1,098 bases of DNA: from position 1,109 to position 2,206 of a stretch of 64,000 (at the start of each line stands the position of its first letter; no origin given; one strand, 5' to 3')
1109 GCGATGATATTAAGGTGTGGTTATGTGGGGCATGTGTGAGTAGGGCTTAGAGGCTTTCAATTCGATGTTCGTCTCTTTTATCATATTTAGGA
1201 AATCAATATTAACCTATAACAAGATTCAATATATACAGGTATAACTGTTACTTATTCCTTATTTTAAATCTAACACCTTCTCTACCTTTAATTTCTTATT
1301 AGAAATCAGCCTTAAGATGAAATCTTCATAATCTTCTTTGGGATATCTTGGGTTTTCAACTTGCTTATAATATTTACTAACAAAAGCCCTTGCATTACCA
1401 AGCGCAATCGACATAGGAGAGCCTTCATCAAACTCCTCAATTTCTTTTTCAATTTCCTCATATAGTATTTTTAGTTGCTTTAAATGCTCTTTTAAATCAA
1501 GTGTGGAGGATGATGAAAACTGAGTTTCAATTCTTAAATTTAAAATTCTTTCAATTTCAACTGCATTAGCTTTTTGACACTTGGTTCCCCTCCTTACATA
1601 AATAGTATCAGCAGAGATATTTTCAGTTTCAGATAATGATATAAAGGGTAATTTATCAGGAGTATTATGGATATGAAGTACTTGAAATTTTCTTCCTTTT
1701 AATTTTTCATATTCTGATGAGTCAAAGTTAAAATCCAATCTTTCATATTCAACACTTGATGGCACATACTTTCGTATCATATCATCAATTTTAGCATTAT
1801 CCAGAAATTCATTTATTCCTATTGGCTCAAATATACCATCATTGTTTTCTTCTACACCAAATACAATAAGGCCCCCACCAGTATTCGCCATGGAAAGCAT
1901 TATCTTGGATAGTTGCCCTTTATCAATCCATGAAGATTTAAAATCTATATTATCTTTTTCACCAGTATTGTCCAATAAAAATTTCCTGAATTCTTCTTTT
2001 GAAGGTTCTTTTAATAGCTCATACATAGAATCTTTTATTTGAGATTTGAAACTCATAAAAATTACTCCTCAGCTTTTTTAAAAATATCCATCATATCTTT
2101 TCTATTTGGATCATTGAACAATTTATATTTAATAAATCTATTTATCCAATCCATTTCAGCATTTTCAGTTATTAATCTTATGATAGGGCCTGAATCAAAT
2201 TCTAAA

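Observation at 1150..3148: AT-rich two-gene cassette: GIY-YIG-like protein plus AlbA_2/Schlafen-like protein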

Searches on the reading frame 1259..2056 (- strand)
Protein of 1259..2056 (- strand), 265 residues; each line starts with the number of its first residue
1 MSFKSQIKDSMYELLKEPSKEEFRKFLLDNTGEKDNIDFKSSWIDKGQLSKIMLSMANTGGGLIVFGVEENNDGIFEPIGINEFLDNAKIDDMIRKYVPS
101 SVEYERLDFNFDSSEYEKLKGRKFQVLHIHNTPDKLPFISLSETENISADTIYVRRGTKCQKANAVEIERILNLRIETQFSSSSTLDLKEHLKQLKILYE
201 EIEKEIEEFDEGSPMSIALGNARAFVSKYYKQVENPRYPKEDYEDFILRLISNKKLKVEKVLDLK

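Call 3: search_protein_families(library=pfam, proteins=[window:1259-2056:-], max_evalue=1)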
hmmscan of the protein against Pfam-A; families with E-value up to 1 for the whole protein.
window:1259-2056:- (265 aa): 2 families
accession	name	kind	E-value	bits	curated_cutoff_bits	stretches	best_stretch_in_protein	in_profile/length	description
PF04326.19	SLFN_AlbA_2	-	4.2e-14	53.5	25.3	1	33-164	1-118/118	Schlafen, AlbA_2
PF25560.1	DUF7932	-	0.41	11.5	27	0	69-78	11-20/130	Domain of unknown function (DUF7932)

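Call 4: search_protein_families(library=padloc, proteins=[window:1259-2056:-], max_evalue=1)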
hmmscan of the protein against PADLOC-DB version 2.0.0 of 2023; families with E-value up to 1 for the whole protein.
window:1259-2056:- (265 aa): 0 families

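Call 5: search_protein_families(library=ncbifam, proteins=[window:1259-2056:-], max_evalue=1)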
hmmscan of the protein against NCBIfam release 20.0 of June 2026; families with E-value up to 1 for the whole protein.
window:1259-2056:- (265 aa): 0 families

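Call 8: find_homologous_proteins(query=window:1259-2056:-)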
Query window:1259-2056:- (265 aa): 123 proteins with E <= 0.001 among 1401 candidates; the best 120 are listed.
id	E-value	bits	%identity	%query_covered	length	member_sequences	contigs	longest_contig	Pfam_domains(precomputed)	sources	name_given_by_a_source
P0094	4.1e-167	572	100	100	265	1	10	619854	PF04326.20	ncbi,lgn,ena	-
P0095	2.3e-98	347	62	100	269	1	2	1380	PF04326.20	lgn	-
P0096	6.1e-91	322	57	100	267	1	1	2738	PF04326.20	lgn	-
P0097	1.0e-89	318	56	91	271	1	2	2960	PF04326.20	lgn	-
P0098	1.5e-82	295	52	98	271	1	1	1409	PF04326.20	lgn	-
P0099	1.5e-81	292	55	98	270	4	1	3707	PF04326.20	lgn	-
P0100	4.0e-81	290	52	99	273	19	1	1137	PF04326.20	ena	-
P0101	8.7e-81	289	52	99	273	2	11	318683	PF04326.20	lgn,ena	-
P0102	4.5e-80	287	52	99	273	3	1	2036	PF04326.20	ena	-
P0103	5.9e-80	286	52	99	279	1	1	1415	PF04326.20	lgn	-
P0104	7.2e-80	286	54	99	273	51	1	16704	PF04326.20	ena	-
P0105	4.5e-79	283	53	98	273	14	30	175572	PF04326.20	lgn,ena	-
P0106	4.9e-79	283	51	98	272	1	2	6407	PF04326.20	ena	-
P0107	5.2e-79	283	53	98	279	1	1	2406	PF04326.20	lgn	-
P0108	1.0e-78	282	51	99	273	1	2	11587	PF04326.20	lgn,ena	-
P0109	4.5e-78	280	53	98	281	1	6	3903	PF04326.20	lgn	-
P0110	5.6e-78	280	52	98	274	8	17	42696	PF04326.20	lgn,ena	-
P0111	9.8e-78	279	50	99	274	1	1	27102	PF04326.20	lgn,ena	-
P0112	1.2e-77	279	53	98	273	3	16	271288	PF04326.20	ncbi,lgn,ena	ncbi:MAG: helix-turn-helix domain-containing protein [Oscillospiraceae bacterium]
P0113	1.4e-77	279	50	98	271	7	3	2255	PF04326.20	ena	-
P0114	1.7e-77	278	51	98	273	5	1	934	PF04326.20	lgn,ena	-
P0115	1.9e-77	278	50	97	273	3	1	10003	PF04326.20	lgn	-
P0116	2.9e-77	278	49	98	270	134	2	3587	PF04326.20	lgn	-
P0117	4.0e-77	277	53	100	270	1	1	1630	PF04326.20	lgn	-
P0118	7.2e-77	276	49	98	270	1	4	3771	PF04326.20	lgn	-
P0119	7.9e-77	276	51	98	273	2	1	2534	PF04326.20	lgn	-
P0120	2.3e-76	275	51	98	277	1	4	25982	PF04326.20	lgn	-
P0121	2.6e-76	274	49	98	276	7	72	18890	PF04326.20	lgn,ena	-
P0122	2.0e-75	272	50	98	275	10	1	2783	PF04326.20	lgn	-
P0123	4.3e-75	270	50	98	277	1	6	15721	PF04326.20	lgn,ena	-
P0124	5.0e-75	270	49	98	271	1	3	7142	PF04326.20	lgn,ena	-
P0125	6.1e-75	270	49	98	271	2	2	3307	PF04326.20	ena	-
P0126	7.1e-75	270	48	97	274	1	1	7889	PF04326.20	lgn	-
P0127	8.5e-75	269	50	99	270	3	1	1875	PF04326.20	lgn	-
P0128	9.2e-75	269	49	98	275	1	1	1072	PF04326.20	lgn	-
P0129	1.2e-74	269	49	97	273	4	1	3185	PF04326.20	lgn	-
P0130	1.3e-74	269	50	98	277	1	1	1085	PF04326.20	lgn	-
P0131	1.3e-74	269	50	98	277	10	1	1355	PF04326.20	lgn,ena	-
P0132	1.4e-74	269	49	98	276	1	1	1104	PF04326.20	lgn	-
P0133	1.5e-74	269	50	98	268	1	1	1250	PF04326.20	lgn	-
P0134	1.9e-74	268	49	98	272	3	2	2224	PF04326.20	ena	-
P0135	1.9e-74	268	48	97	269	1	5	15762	PF04326.20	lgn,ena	-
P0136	2.1e-74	268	49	98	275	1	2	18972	PF04326.20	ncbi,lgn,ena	-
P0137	3.4e-74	268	49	99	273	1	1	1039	PF04326.20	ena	-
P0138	9.8e-74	266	47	98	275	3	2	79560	PF04326.20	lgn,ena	-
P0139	1.1e-73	266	49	98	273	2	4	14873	PF04326.20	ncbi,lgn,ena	-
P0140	1.2e-73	266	51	98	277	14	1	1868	PF04326.20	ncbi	-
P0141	1.5e-73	265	48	98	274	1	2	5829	PF04326.20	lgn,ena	-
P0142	1.6e-73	265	47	98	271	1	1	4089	PF04326.20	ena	-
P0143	7.2e-73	263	49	98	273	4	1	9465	PF04326.20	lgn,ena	-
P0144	1.1e-72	263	50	98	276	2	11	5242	PF04326.20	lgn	-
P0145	5.1e-72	260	47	97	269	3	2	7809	PF04326.20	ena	-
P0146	1.2e-71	259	47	98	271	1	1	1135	PF04326.20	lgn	-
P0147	1.8e-71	259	46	98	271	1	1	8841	PF04326.20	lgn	-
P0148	1.9e-71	259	49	98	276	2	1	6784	PF04326.20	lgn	-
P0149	2.1e-71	258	48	98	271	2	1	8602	PF04326.20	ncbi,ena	-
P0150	2.3e-71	258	49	98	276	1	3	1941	PF04326.20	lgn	-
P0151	4.2e-71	257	46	98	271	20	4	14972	PF04326.20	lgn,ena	-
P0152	2.1e-70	255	45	100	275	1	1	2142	PF04326.20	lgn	-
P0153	2.1e-70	255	48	98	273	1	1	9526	PF04326.20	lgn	-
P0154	1.4e-69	252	47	98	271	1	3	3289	PF04326.20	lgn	-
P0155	2.0e-69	252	47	98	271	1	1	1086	PF04326.20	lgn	-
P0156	2.8e-69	251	47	98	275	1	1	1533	PF04326.20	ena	-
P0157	3.3e-69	251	47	98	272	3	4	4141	PF04326.20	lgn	-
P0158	5.5e-69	250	51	89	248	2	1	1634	PF04326.20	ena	-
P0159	2.9e-68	248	46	98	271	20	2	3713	PF04326.20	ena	-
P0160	1.8e-67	245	48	98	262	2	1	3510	PF04326.20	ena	-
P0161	2.4e-67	245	49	98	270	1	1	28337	PF04326.20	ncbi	-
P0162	6.5e-67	244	45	97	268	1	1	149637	PF04326.20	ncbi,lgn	-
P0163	2.1e-66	242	45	99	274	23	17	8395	PF04326.20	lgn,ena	-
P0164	1.8e-65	239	45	98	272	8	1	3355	PF04326.20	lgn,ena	-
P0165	6.6e-65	237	44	99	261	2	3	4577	PF04326.20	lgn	-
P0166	2.2e-64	235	44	100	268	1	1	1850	PF04326.20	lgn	-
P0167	8.4e-64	233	45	99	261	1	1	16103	PF04326.20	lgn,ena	-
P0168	1.1e-63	233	45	99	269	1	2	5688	PF04326.20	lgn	-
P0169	2.0e-63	232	44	98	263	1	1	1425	PF04326.20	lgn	-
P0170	6.1e-62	227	44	98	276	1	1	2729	PF04326.20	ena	-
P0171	6.8e-62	227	44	98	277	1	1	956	PF04326.20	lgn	-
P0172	6.8e-62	227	44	97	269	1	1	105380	PF04326.20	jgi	-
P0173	6.9e-62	227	44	98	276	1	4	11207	PF04326.20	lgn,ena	-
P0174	7.4e-62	227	44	98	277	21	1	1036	PF04326.20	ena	-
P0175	9.8e-62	227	44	98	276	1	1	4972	PF04326.20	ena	-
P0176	1.1e-61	227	44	98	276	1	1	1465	PF04326.20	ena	-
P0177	1.2e-61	226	44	98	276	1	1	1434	PF04326.20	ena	-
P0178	1.5e-61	226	44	98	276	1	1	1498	PF04326.20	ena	-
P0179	2.2e-61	226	45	100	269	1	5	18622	PF04326.20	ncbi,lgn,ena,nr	ncbi:MAG: ATP-binding protein [Erysipelotrichales bacterium]|nr:ATP-binding protein [Erysipelotricha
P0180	2.5e-61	225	44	98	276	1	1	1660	PF04326.20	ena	-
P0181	2.5e-61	225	46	100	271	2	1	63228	PF04326.20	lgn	-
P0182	2.9e-61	225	44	98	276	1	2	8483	PF04326.20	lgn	-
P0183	2.9e-61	225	43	100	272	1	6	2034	PF04326.20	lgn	-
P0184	3.9e-61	225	44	98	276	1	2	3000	PF04326.20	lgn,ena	-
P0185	4.9e-61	224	44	98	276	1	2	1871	PF04326.20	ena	-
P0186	5.0e-61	224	44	98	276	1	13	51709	PF04326.20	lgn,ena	-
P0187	5.2e-61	224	44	100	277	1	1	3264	PF04326.20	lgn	-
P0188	5.6e-61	224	43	98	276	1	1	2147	PF04326.20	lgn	-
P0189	5.7e-61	224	44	98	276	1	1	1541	PF04326.20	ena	-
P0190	6.3e-61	224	44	98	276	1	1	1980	PF04326.20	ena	-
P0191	6.5e-61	224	43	97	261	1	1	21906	PF04326.20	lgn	-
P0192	1.4e-60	223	43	98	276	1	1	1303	PF04326.20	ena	-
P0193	1.9e-60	222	43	98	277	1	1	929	PF04326.20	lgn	-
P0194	5.2e-60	221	44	98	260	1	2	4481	PF04326.20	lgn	-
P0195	8.3e-60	220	42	97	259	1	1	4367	PF04326.20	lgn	-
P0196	3.9e-58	215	42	100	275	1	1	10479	PF04326.20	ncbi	-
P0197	5.8e-58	214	56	68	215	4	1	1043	PF04326.20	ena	-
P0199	1.7e-57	213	42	100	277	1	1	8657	PF04326.20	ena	-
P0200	2.8e-56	209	41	100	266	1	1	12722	PF04326.20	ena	-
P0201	1.8e-54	203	47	91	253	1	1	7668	PF04326.20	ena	-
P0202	2.3e-54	203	40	98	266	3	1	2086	PF04326.20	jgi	-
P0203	4.0e-54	202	40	100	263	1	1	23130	PF04326.20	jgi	-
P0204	2.3e-53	199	41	96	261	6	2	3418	PF04326.20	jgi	jgi:predicted HTH transcriptional regulator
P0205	5.1e-53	198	40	98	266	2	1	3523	PF04326.20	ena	-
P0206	5.4e-53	198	39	98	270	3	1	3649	PF04326.20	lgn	-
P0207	8.9e-53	197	49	79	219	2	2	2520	PF04326.20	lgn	-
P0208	1.0e-52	197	39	99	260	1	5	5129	PF04326.20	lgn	-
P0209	1.8e-52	196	38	98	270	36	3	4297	PF04326.20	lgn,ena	-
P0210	1.7e-49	187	39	97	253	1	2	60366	PF04326.20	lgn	-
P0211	9.1e-47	178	39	97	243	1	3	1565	PF04326.20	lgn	-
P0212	1.4e-44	171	43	78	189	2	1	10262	PF04326.20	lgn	-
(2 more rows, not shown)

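Call 24: find_related_loci(query=A2, collection=metagenome_contigs, flank=8000)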
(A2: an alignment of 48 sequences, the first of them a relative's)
Query A2 (265 aa) in metagenome_contigs; peptide patterns used: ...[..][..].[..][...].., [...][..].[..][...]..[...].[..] (x = any residue, [..] = any of these).
600 stretches matched a pattern (row limit reached: there are more); 214 encode a relative of the query (tblastn E <= 1e-3); the best 80 are kept; 80 distinct loci.
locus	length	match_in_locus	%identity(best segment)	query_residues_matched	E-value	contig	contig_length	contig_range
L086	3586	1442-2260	53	3-265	1e-89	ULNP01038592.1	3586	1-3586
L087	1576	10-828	52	3-265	3e-93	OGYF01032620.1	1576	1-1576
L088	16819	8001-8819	52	3-265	5e-88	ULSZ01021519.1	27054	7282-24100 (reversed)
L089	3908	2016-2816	51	6-265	6e-87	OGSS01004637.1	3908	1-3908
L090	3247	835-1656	52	2-265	3e-87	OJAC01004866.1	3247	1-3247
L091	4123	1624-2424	51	6-265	5e-86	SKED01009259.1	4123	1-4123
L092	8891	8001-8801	51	6-265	7e-86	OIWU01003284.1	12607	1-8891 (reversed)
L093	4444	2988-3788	49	6-265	4e-85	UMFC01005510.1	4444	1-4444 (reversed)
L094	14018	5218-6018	49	6-265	4e-85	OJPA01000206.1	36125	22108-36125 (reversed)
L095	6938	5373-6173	49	6-265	3e-84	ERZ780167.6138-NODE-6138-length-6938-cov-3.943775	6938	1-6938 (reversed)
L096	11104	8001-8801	49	6-265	3e-84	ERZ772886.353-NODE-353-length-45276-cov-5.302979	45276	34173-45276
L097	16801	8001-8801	49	6-265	7e-84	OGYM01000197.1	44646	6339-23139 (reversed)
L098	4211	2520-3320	48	6-265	1e-81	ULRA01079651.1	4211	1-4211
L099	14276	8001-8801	47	6-264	3e-81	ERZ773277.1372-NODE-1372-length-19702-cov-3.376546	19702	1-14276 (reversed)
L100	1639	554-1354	48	6-265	4e-85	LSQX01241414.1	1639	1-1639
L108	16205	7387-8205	47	1-265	2e-71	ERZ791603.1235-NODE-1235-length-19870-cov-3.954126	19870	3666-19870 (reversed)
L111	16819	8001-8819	46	1-265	1e-71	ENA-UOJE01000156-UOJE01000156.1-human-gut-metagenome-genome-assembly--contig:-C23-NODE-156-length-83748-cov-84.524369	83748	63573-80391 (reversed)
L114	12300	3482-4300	46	1-265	5e-71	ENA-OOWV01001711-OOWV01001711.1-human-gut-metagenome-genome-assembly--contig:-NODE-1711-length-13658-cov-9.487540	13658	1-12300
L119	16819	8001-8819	46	1-265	5e-70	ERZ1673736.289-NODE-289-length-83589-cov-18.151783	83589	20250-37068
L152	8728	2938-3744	42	1-265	2e-56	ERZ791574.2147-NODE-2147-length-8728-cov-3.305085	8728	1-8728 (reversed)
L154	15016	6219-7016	42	1-265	2e-55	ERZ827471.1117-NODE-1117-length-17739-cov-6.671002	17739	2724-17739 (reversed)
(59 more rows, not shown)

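Call 29: search_protein_families(library=pfam, proteins=[L094:3925-5199:+, L114:6862-10251:+, L152:100-1755:+, L111:2982-4946:+, L111:8836-9603:+, L108:9745-10767:+, L119:9622-10296:+, L087:850-1353:+, L154:7076-7918:+], max_evalue=0.01)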
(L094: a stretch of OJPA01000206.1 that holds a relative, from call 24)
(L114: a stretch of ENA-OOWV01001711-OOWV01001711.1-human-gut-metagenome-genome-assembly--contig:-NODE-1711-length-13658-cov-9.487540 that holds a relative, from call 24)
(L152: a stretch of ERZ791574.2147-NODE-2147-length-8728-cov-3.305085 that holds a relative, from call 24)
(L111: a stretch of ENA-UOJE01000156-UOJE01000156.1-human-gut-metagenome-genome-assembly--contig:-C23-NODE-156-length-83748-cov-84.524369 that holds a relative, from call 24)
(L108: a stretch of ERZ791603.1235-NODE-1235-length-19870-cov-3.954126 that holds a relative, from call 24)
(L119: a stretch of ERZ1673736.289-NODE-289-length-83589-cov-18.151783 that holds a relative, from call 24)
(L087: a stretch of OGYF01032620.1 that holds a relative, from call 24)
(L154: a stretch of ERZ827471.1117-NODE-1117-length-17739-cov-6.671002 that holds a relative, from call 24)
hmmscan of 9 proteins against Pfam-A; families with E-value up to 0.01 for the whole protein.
L094:3925-5199:+ (424 aa): 1 family
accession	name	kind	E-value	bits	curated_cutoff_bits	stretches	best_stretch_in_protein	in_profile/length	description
PF01420.25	Methylase_S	-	8e-30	104.7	22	2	240-407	7-161/168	Type I restriction modification DNA specificity domain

L114:6862-10251:+ (1129 aa): 9 families
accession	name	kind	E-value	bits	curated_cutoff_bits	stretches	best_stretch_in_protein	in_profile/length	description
PF04851.21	ResIII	-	4.8e-41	140.8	22.5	1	345-503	2-163/164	Type III restriction enzyme, res subunit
PF08463.15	EcoEI_R_C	-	4.8e-22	79.2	24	1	976-1119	2-160/163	EcoEI R protein C-terminal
PF18766.7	SWI2_SNF2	-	4.6e-15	56.3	26.7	1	350-547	1-196/221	SWI2/SNF2 ATPase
PF04313.20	HSDR_N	-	6.8e-10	39.6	25.1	1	240-311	123-197/198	Type I restriction enzyme R protein N terminus (HSDR_N)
PF00270.35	DEAD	-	8.3e-10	39.1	26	1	350-507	3-165/167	DEAD/DEAH box helicase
PF00271.37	Helicase_C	-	8.3e-08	32.9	23.5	1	615-717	14-108/110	Helicase conserved C-terminal domain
PF13643.11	DUF4145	-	9.9e-08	32.4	23.1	1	23-110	2-82/88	Domain of unknown function (DUF4145)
PF15995.10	DUF4771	-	0.005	17.6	27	0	115-186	39-113/160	Domain of unknown function (DUF4771)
PF00176.29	SNF2-rel_dom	-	0.0075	15.8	24.9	0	350-502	1-163/290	SNF2-related domain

L152:100-1755:+ (551 aa): 5 families
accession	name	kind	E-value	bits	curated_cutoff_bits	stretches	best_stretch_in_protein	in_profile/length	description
PF02384.22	N6_Mtase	-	9.4e-62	209.5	20.4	1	207-517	3-306/311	N-6 DNA Methylase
PF12161.14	HsdM_N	-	3.6e-13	50.7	24.5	1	47-148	1-110/135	HsdM N-terminal domain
PF07669.17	Eco57I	-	1e-07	32.6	25.3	1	326-423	67-171/171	Eco57I restriction-modification methylase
PF01170.24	UPF0020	-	6.6e-06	26.4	22.3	1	239-357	19-145/197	RMKL-like, methyltransferase domain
PF20473.4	MmeI_Mtase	-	0.0036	17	27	0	251-308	22-82/259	MmeI, DNA-methyltransferase domain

L111:2982-4946:+ (654 aa): 4 families
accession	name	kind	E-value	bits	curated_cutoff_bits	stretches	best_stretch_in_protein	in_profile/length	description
PF00239.26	Resolvase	-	1.1e-38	133.1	23.3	1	15-164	2-145/145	Resolvase, N terminal domain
PF07508.19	Recombinase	-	3.9e-19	69.2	21.1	1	184-296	1-100/102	Recombinase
PF13408.12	Zn_ribbon_recom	-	1.5e-11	44.9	25.3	1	313-377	1-57/58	Recombinase zinc beta ribbon domain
PF24627.1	PUMA_CC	-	0.0079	16.6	30.1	1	406-477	2-73/74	PUMA coiled-coil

L111:8836-9603:+ (255 aa): 0 families

L108:9745-10767:+ (340 aa): 2 families
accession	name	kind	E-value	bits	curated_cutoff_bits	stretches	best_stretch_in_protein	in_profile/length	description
PF14022.11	DUF4238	-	2.5e-32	112.8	27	1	26-283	1-269/281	Protein of unknown function (DUF4238)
PF07902.16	Gp58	-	0.0085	14.9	34.5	0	45-96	19-70/594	gp58-like protein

L119:9622-10296:+ (224 aa): 1 family
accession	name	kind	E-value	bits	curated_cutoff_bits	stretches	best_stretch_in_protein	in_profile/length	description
PF20247.3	DUF6602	-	3.2e-10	40.3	27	1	25-117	5-98/104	Domain of unknown function (DUF6602)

L087:850-1353:+ (167 aa): 2 families
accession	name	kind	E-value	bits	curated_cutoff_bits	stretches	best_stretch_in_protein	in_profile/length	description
PF13643.11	DUF4145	-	2e-13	50.6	23.1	1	22-111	2-84/88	Domain of unknown function (DUF4145)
PF03413.25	PepSY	-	0.00011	22.9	24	1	101-163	1-60/60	Peptidase propeptide and YPEB domain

L154:7076-7918:+ (280 aa): 0 families

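Call 37: find_encoding_contigs(protein=P0097, flank=6000, max_places=3)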
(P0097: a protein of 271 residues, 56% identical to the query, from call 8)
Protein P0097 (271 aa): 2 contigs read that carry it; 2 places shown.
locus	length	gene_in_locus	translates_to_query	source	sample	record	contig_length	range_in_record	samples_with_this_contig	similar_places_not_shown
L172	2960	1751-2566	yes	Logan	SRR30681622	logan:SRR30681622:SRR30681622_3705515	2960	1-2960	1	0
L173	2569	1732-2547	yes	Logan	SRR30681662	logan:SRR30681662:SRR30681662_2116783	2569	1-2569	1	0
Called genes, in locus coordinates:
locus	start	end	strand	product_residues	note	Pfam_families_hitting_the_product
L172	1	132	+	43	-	?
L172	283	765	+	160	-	PF10083:DUF2321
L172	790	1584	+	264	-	-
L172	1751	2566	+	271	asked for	PF04326:SLFN_AlbA_2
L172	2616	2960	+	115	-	?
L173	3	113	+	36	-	?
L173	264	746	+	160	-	PF10083:DUF2321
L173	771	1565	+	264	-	-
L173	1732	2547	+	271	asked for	PF04326:SLFN_AlbA_2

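Call 38: find_encoding_contigs(protein=P0096, flank=6000, max_places=3)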
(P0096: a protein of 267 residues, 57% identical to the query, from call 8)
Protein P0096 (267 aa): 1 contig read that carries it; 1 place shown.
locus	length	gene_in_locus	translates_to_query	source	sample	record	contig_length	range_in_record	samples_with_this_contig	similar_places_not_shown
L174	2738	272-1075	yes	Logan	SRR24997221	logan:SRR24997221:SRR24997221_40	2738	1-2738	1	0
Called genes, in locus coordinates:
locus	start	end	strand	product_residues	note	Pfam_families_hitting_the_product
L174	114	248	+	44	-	-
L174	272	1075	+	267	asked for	PF04326:SLFN_AlbA_2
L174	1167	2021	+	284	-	-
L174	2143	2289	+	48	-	-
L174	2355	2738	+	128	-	?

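Call 51: search_protein_families(library=pfam, proteins=[L172:790-1581:+, L174:1167-2018:+], max_evalue=0.1)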
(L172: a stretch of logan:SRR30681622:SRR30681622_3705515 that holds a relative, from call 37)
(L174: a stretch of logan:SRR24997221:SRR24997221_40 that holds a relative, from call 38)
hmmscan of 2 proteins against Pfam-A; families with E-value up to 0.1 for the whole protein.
L172:790-1581:+ (264 aa): 1 family
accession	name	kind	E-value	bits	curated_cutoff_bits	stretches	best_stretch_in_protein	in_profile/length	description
PF20034.4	Peptidase_S80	-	0.063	12.9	23.4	0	162-233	28-91/229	Peptidase S80 family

L174:1167-2018:+ (284 aa): 4 families
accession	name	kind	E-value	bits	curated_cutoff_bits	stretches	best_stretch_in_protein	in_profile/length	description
PF20990.2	DUF2207_C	-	0.0084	16.3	33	1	2-94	112-195/247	Predicted membrane protein (DUF2207) C-terminal domain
PF19589.4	DUF6095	-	0.022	15.4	23.8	1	11-73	2-62/73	Family of unknown function (DUF6095)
PF20664.2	DUF6814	-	0.024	15.3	25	1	21-47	38-63/71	Family of unknown function (DUF6814)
PF03143.23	GTP_EFTU_D3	-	0.051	14.3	27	0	183-234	42-92/106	Elongation factor Tu C-terminal domain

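Call 55: search_protein_families(library=phrogs, proteins=[window:1259-2056:-], max_evalue=0.1)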
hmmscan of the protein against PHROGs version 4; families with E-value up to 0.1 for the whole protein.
window:1259-2056:- (265 aa): 1 family
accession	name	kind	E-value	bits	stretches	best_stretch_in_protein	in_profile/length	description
phrog_12156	-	DNA, RNA and nucleotide metabolism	4e-10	40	1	30-182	15-158/485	DNA helicase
